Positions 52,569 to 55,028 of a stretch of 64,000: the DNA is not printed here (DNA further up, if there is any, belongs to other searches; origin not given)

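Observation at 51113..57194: Orphan FlhA/SctV (FHIPEP) export-gate homolog sandwiched between a Wzc-type tyrosine autokinase and a FAD oxidoreductase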

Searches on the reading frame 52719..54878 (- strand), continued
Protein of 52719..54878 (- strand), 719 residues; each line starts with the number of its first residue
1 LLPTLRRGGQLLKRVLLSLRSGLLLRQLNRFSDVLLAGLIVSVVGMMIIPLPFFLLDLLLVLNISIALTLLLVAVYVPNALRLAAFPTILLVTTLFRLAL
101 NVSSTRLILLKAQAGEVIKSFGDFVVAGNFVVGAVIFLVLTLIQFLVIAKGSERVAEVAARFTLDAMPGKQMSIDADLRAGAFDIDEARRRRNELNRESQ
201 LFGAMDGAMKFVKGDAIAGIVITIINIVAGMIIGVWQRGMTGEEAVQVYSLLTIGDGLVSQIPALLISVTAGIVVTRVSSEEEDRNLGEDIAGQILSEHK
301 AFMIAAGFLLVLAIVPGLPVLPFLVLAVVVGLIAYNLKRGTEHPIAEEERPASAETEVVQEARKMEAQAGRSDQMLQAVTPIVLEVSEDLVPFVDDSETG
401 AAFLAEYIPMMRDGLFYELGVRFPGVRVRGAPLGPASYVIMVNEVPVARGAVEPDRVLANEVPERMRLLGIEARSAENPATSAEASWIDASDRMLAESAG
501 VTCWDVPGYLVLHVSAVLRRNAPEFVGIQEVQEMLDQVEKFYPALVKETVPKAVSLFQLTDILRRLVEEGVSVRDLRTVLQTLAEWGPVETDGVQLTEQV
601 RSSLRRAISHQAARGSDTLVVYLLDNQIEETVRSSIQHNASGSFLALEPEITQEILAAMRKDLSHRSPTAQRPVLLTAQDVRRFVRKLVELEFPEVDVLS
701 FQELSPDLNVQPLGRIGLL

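Call 15: find_encoding_contigs(protein=P0003, flank=10000, max_places=3)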
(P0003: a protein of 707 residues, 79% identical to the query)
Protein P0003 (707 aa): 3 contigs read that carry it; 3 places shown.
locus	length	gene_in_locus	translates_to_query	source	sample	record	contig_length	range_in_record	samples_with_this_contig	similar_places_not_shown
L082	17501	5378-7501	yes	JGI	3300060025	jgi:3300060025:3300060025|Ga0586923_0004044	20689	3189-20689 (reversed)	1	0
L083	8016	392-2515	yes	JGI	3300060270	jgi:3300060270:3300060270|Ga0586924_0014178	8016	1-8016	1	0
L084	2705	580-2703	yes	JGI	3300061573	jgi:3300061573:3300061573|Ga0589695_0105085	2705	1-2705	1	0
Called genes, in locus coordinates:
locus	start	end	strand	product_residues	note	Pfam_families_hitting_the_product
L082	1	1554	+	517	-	?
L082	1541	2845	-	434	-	PF16697:Yop-YscD_cpl (weak), PF00498:FHA, PF00158:Sigma54_activat, PF14532:Sigma54_activ_2, PF07728:AAA_5 (weak), PF25601:AAA_lid_14, PF02954:HTH_8 (weak), PF13556:HTH_30 (weak)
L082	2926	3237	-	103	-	PF00462:Glutaredoxin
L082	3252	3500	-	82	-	PF01722:BolA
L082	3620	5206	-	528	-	PF00890:FAD_binding_2 (faint), PF03486:HI0933_like (faint), PF07992:Pyr_redox_2 (faint), PF12831:FAD_oxidored (faint), PF01266:DAO (weak), PF21688:FAD-depend_C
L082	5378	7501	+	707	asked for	PF00771:FHIPEP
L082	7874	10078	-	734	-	PF02706:Wzz (weak), PF13614:AAA_31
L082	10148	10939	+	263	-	PF02517:Rce1-like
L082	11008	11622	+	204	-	PF04542:Sigma70_r2, PF08281:Sigma70_r4_2, PF04545:Sigma70_r4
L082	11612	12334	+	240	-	-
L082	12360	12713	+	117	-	-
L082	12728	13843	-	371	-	-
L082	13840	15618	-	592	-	-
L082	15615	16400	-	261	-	PF03309:Pan_kinase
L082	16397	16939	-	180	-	-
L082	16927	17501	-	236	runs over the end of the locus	PF03099:BPL_LplA_LipB, PF16917:BPL_LplA_LipB_2 (weak)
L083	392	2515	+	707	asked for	PF00771:FHIPEP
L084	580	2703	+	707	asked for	PF00771:FHIPEP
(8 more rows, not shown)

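Call 16: find_encoding_contigs(protein=P0040, flank=10000, max_places=1)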
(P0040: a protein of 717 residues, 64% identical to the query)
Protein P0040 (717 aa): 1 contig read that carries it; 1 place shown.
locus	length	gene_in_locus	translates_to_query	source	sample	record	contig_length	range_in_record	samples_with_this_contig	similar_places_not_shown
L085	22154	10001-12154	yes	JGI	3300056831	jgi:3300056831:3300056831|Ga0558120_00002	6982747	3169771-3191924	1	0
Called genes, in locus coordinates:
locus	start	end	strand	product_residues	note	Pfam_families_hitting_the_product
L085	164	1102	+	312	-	PF02872:5_nucleotid_C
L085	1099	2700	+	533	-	-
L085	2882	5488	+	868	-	PF02861:Clp_N, PF23569:NBD_SMAX1, PF00004:AAA, PF17871:AAA_lid_9, PF00004:AAA, PF07724:AAA_2, PF07728:AAA_5, PF10431:ClpB_D2-small, +9 more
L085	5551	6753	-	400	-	PF00069:Pkinase, PF07714:PK_Tyr_Ser-Thr, PF01636:APH (faint)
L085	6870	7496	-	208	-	PF01613:Flavin_Reduct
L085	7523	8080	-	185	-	PF01765:RRF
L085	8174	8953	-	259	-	PF00696:AA_kinase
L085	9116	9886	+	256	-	PF01726:LexA_DNA_bind, PF00717:Peptidase_S24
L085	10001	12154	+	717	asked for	PF00771:FHIPEP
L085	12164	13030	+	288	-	PF01061:ABC2_membrane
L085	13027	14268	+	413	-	PF00005:ABC_tran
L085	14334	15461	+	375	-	PF00953:Glycos_transf_4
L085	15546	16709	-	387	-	PF13439:Glyco_transf_4, PF13477:Glyco_trans_4_2, PF13579:Glyco_trans_4_4, PF00534:Glycos_transf_1, PF13692:Glyco_trans_1_4, PF13524:Glyco_trans_1_2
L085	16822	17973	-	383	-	PF00155:Aminotran_1_2, PF00266:Aminotran_5, PF01041:DegT_DnrJ_EryC1 (weak), PF01053:Cys_Met_Meta_PP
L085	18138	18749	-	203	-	-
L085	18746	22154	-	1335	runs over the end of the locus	PF01839:FG-GAP (faint), PF13517:FG-GAP_3 (faint), PF00082:Peptidase_S8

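Call 17: find_encoding_contigs(protein=P0084, flank=10000, max_places=1)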
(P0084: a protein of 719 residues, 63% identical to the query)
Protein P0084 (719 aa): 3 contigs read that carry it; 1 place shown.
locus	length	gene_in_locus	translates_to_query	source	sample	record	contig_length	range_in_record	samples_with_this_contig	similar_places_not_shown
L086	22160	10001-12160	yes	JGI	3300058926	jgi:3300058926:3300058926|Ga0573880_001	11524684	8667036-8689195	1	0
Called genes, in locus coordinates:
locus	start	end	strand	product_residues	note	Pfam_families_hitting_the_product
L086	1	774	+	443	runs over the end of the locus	-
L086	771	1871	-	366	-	PF00561:Abhydrolase_1 (weak), PF12146:Hydrolase_4 (faint)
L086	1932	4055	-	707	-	PF07715:Plug, PF00593:TonB_dep_Rec_b-barrel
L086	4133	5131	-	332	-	-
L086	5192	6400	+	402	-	PF01312:Bac_export_2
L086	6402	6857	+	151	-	-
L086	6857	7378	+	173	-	PF13432:TPR_16 (faint), PF00515:TPR_1 (faint), PF07719:TPR_2 (faint), PF13424:TPR_12 (faint), PF13431:TPR_17 (faint), PF13181:TPR_8 (faint), PF13374:TPR_10 (faint), PF13428:TPR_14 (faint), +3 more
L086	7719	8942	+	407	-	-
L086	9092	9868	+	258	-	PF13431:TPR_17 (faint), PF07719:TPR_2 (faint), PF13181:TPR_8 (faint), PF13428:TPR_14 (faint), PF13432:TPR_16 (faint), PF14559:TPR_19 (faint), PF00515:TPR_1 (faint), PF13371:TPR_9, +1 more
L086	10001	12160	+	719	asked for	PF00771:FHIPEP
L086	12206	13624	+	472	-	-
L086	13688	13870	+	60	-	-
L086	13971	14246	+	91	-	-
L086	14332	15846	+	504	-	PF02557:VanY (weak)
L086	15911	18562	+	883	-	PF01411:tRNA-synt_2c, PF07973:tRNA_SAD, PF02272:DHHA1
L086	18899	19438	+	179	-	-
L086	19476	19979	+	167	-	-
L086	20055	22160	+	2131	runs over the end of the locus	PF07238:PilZ (weak), PF00012:HSP70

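Call 18: find_encoding_contigs(protein=P0001, flank=10000, max_places=3)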
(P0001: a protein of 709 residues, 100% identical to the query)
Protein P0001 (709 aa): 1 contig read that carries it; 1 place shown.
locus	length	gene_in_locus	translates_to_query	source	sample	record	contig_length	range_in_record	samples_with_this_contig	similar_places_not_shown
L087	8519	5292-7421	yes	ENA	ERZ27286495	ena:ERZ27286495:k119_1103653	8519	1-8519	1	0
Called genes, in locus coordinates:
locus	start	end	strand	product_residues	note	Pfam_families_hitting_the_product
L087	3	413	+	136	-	?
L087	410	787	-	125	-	-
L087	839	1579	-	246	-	-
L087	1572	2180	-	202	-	PF04542:Sigma70_r2, PF22029:PhyR_sigma2 (weak), PF04545:Sigma70_r4, PF08281:Sigma70_r4_2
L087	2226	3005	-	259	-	PF02517:Rce1-like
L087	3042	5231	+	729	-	PF02706:Wzz (faint), PF13614:AAA_31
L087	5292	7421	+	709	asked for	PF00771:FHIPEP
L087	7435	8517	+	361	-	?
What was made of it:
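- Checked: Wzc probably starts at 57098 (729 aa, call 18).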

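Call 28: find_related_loci(query=window:52719-54878:-, collection=metagenome_contigs, flank=10000)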
Query window:52719-54878:- (719 aa) in metagenome_contigs; peptide patterns used: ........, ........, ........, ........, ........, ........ (x = any residue, [..] = any of these).
600 stretches matched a pattern (row limit reached: there are more); 600 encode a relative of the query (tblastn E <= 1e-3); the best 80 are kept; 80 distinct loci.
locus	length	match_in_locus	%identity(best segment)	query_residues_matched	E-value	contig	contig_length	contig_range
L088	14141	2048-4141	64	29-718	0e+0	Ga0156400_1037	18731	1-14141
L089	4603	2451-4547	57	28-716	0e+0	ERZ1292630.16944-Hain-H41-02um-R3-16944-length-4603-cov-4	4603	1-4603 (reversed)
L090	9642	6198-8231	53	28-716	0e+0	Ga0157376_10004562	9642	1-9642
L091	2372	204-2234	55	27-718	0e+0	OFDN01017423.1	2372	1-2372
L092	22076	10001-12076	50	10-714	0e+0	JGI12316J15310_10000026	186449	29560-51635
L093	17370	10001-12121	46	10-718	0e+0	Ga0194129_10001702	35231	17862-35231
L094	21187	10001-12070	46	25-718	0e+0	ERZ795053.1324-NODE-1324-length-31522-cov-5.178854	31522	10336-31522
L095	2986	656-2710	45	28-718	0e+0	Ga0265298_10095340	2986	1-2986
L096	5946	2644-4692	44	29-718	0e+0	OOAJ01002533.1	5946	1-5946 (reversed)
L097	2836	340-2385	44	28-718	0e+0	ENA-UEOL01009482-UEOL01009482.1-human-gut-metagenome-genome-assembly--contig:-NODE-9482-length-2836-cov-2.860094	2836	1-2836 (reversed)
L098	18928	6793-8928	48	10-716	0e+0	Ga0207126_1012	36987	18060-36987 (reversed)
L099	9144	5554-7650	48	19-718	0e+0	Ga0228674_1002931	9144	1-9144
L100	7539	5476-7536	50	25-704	0e+0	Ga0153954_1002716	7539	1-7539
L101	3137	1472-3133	52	30-587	0e+0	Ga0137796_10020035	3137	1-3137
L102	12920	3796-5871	45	26-718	0e+0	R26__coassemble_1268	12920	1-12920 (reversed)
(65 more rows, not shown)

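Call 34: find_encoding_contigs(protein=P0060, flank=10000, max_places=1)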
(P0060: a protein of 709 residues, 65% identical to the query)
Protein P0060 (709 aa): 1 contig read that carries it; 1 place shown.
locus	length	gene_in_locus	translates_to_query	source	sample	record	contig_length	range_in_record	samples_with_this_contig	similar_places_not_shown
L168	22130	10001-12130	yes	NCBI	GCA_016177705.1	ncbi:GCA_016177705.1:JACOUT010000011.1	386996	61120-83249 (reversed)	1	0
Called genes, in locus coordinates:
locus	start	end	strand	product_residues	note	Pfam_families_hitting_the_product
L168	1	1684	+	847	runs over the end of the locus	PF05402:PqqD (faint), PF02163:Peptidase_M50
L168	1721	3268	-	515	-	PF02321:OEP (faint)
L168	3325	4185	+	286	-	PF01073:3Beta_HSD, PF01370:Epimerase, PF02254:TrkA_N (faint), PF05368:NmrA, PF13460:NAD_binding_10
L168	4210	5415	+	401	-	PF00155:Aminotran_1_2 (weak), PF00266:Aminotran_5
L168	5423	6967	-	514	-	PF00069:Pkinase, PF01636:APH (faint), PF07714:PK_Tyr_Ser-Thr, PF17667:Pkinase_fungal (weak)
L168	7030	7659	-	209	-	PF01613:Flavin_Reduct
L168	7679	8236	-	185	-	PF01765:RRF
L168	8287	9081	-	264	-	PF00696:AA_kinase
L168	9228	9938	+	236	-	PF01726:LexA_DNA_bind, PF00717:Peptidase_S24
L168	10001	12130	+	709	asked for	PF00771:FHIPEP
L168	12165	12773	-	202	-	PF13302:Acetyltransf_3, PF13420:Acetyltransf_4, PF00583:Acetyltransf_1, PF13508:Acetyltransf_7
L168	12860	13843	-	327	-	PF13489:Methyltransf_23 (weak), PF08241:Methyltransf_11, PF13649:Methyltransf_25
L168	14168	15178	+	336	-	PF04055:Radical_SAM, PF13186:SPASM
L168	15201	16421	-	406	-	PF01041:DegT_DnrJ_EryC1, PF01212:Beta_elim_lyase (weak)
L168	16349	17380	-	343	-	PF01073:3Beta_HSD, PF01370:Epimerase, PF02719:Polysacc_synt_2, PF04321:RmlD_sub_bind, PF13460:NAD_binding_10 (weak), PF16363:GDP_Man_Dehyd, PF07993:NAD_binding_4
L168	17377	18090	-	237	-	PF08889:WbqC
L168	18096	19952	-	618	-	PF13522:GATase_6, PF13537:GATase_7, PF00733:Asn_synthase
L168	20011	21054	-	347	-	PF04055:Radical_SAM, PF13186:SPASM (weak)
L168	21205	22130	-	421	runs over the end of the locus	PF00534:Glycos_transf_1, PF13692:Glyco_trans_1_4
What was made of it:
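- L168 has sugar-biosynthesis genes next to sctV (call 34).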

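Call 35: find_encoding_contigs(protein=P0028, flank=10000, max_places=1)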
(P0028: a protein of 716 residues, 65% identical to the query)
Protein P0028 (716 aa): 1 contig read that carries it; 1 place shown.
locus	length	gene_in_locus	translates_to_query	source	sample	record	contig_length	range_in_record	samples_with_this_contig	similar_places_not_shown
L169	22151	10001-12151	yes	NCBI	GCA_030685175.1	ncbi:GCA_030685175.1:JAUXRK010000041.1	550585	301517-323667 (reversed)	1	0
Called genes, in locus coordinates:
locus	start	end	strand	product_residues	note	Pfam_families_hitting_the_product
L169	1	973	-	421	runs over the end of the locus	-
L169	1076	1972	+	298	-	PF01571:GCV_T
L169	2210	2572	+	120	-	PF13490:zf-HC2 (weak)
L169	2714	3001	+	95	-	-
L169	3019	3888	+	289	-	-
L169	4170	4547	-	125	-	-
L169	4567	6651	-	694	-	PF00676:E1_dh, PF02779:Transket_pyr, PF02780:Transketolase_C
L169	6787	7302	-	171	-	-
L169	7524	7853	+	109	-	PF00085:Thioredoxin, PF13098:Thioredoxin_2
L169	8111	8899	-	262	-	PF00696:AA_kinase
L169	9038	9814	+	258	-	PF01726:LexA_DNA_bind, PF00717:Peptidase_S24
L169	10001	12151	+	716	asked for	PF00771:FHIPEP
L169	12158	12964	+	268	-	PF01061:ABC2_membrane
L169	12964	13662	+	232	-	PF00005:ABC_tran, PF13304:AAA_21 (faint)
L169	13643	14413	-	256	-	PF01370:Epimerase, PF16363:GDP_Man_Dehyd (faint)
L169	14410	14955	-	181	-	PF00908:dTDP_sugar_isom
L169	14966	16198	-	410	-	PF08421:Methyltransf_13, PF13489:Methyltransf_23, PF08241:Methyltransf_11, PF08242:Methyltransf_12, PF13649:Methyltransf_25 (weak), PF08484:Methyltransf_14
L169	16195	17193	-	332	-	PF01073:3Beta_HSD, PF01370:Epimerase, PF02719:Polysacc_synt_2, PF04321:RmlD_sub_bind, PF07993:NAD_binding_4, PF08659:KR, PF13460:NAD_binding_10, PF16363:GDP_Man_Dehyd, +1 more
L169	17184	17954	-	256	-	PF00483:NTP_transferase, PF12804:NTP_transf_3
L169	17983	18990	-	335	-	PF01370:Epimerase, PF02719:Polysacc_synt_2 (weak), PF04321:RmlD_sub_bind, PF16363:GDP_Man_Dehyd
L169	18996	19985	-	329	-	PF01073:3Beta_HSD, PF01370:Epimerase, PF02719:Polysacc_synt_2 (weak), PF04321:RmlD_sub_bind, PF07993:NAD_binding_4 (faint), PF13460:NAD_binding_10, PF16363:GDP_Man_Dehyd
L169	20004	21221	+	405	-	-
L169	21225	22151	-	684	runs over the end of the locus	PF02310:B12-binding, PF04055:Radical_SAM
